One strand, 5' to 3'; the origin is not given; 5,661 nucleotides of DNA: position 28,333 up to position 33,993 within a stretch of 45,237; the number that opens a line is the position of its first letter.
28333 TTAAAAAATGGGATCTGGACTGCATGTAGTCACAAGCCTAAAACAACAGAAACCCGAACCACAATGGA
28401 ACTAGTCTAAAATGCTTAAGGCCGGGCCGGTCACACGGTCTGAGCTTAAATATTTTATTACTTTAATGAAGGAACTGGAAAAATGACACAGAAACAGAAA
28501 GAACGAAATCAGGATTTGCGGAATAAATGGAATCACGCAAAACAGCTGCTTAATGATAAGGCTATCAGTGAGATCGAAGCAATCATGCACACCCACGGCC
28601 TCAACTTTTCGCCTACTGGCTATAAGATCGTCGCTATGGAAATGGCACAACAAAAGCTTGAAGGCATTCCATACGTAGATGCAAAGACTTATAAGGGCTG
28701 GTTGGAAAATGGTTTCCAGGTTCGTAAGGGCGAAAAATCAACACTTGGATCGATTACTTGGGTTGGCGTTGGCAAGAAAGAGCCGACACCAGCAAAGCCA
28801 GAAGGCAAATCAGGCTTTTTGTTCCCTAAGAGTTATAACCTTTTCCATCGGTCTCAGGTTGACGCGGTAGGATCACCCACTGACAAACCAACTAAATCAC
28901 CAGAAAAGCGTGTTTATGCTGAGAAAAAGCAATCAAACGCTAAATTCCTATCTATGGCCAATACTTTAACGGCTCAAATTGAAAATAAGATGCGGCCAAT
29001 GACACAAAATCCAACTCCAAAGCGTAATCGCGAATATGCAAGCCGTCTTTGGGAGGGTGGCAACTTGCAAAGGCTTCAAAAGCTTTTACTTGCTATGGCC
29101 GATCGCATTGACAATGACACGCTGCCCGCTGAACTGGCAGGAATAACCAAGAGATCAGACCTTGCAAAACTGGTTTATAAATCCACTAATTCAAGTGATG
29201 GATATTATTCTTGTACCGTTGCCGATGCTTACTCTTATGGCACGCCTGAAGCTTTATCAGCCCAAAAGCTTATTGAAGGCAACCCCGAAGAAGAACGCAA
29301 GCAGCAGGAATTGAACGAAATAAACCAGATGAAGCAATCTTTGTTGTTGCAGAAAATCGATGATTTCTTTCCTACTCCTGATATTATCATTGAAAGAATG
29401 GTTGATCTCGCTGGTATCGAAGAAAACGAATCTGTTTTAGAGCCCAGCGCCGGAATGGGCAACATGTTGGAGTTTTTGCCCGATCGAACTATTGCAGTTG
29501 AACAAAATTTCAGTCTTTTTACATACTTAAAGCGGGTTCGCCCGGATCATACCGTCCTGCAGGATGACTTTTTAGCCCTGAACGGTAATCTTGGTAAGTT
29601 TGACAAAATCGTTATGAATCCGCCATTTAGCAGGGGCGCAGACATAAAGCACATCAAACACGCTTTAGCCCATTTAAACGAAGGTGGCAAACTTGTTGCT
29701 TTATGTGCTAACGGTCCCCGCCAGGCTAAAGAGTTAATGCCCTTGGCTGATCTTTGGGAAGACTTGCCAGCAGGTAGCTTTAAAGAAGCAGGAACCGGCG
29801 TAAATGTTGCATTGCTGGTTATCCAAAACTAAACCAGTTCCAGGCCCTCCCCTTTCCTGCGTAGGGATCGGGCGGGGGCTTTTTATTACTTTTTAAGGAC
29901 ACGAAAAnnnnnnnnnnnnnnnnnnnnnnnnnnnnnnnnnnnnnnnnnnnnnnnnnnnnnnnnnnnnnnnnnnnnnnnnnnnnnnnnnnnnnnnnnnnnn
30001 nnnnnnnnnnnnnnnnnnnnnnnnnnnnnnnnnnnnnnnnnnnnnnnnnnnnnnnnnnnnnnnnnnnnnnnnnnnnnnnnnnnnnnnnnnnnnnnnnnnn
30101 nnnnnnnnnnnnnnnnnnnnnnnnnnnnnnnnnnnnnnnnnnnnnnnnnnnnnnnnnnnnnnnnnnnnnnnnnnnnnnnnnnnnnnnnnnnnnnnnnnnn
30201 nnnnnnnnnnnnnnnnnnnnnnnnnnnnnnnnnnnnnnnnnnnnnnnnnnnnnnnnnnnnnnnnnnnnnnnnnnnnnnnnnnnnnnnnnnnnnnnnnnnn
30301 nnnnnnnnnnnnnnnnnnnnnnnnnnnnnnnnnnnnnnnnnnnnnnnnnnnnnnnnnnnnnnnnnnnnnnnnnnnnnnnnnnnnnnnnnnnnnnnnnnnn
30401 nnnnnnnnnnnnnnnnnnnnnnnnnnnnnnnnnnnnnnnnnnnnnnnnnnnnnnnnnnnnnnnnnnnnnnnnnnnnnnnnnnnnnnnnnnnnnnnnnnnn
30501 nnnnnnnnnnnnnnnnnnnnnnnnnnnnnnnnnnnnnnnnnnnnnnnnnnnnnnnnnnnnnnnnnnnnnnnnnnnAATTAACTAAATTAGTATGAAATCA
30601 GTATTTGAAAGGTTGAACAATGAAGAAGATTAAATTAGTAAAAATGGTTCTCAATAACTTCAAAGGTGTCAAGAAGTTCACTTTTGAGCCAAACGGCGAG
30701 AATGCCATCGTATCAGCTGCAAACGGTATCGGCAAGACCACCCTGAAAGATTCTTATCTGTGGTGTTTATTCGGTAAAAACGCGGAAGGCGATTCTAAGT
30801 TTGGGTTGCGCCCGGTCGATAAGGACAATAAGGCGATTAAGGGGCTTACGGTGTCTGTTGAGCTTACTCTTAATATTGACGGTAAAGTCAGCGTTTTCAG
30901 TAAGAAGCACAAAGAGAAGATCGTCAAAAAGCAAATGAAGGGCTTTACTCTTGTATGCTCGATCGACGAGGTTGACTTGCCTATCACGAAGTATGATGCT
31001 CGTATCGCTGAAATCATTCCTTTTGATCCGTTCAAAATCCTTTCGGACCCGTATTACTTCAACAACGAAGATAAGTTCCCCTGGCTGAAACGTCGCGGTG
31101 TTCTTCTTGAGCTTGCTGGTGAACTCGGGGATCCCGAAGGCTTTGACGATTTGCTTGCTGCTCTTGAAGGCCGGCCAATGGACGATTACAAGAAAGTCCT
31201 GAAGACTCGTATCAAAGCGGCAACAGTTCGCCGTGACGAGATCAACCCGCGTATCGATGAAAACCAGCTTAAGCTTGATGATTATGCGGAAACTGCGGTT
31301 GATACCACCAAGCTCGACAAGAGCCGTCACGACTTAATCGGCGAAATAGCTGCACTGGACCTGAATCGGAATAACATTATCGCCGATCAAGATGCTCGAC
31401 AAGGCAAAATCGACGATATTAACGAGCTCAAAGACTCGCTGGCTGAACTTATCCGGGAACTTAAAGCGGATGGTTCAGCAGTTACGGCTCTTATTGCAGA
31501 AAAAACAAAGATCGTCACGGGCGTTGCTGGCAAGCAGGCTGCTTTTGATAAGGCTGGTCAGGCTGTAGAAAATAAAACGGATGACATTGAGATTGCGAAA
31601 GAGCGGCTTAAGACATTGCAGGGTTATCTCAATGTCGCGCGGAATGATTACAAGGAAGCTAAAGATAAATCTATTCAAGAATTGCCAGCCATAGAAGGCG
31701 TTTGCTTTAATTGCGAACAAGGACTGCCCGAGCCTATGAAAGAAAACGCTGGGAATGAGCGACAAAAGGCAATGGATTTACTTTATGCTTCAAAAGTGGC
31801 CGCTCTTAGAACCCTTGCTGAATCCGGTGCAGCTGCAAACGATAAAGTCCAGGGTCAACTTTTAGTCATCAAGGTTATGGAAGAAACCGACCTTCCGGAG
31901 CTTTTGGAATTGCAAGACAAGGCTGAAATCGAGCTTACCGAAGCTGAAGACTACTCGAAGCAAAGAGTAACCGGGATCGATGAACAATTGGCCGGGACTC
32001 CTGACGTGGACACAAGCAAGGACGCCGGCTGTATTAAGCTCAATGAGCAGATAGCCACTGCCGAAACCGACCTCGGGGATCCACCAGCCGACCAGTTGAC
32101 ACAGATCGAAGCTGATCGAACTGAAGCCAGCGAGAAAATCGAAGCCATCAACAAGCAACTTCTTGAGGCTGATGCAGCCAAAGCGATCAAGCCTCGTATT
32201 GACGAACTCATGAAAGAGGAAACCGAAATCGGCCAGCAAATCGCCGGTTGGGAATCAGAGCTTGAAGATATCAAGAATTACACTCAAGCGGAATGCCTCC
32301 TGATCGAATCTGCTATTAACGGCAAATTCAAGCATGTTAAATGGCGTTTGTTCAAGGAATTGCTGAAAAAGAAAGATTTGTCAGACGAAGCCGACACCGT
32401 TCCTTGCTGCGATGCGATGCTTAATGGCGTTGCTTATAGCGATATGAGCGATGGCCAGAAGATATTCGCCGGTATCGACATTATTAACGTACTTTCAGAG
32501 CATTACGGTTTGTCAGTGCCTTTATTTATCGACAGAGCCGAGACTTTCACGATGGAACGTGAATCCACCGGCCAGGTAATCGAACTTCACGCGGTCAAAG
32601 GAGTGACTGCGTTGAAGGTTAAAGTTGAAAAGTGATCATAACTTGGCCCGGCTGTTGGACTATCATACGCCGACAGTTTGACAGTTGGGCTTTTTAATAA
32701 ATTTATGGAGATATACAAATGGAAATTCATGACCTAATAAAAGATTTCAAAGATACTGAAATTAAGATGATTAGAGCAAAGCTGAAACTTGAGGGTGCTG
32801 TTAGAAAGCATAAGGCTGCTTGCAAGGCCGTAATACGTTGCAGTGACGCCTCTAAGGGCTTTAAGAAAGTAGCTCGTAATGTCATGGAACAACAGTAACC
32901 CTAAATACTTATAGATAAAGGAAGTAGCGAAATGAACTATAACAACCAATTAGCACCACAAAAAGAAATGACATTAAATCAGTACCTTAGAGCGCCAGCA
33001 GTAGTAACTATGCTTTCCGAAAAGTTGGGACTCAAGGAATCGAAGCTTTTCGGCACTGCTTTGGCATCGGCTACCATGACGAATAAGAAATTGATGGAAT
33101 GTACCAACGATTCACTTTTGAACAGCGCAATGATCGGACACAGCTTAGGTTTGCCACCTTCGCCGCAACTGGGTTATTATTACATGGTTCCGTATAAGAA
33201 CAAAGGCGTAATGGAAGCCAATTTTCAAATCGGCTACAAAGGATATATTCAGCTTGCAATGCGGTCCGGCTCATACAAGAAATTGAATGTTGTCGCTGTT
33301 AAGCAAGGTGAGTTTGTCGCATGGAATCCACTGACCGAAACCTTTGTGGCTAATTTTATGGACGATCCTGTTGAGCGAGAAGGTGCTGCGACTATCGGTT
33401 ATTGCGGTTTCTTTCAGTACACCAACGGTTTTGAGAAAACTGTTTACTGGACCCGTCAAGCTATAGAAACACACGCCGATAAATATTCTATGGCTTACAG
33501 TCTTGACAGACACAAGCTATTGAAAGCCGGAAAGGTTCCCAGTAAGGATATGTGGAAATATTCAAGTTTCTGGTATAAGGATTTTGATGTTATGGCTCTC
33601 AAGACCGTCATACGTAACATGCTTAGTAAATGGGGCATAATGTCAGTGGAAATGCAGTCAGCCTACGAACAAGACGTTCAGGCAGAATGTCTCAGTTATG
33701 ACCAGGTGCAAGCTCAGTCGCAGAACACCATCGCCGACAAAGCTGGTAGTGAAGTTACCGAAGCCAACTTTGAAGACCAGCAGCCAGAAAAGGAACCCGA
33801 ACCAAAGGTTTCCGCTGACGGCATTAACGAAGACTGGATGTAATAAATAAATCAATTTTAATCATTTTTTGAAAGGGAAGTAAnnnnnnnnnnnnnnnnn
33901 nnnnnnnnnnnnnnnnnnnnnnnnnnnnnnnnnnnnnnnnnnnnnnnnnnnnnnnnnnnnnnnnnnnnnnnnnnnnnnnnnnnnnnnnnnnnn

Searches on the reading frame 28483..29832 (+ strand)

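Call 36: search_protein_families(library=pfam, proteins=[window:28483-29832:+], max_evalue=0.001)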
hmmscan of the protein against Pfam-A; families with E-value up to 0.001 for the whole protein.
window:28483-29832:+ (449 aa): 1 family
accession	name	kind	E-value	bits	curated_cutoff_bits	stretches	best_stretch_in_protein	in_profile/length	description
PF05175.20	MTS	-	9.9e-05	22.5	23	1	370-407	96-139/170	Methyltransferase small domain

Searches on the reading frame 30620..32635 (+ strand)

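Call 36: search_protein_families(library=pfam, proteins=[window:30620-32635:+], max_evalue=0.001)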
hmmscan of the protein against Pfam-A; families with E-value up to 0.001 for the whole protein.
window:30620-32635:+ (671 aa): 1 family
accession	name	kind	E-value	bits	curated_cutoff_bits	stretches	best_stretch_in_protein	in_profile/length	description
PF13476.12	AAA_23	-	0.00012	23.2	27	1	8-282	1-201/201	AAA domain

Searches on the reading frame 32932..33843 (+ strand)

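Call 36: search_protein_families(library=pfam, proteins=[window:32932-33843:+], max_evalue=0.001)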
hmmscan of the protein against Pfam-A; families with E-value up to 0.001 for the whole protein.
window:32932-33843:+ (303 aa): 1 family
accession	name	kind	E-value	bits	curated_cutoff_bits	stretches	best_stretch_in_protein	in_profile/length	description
PF03837.19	RecT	-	1.4e-40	139.4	24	1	48-248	9-185/198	RecT family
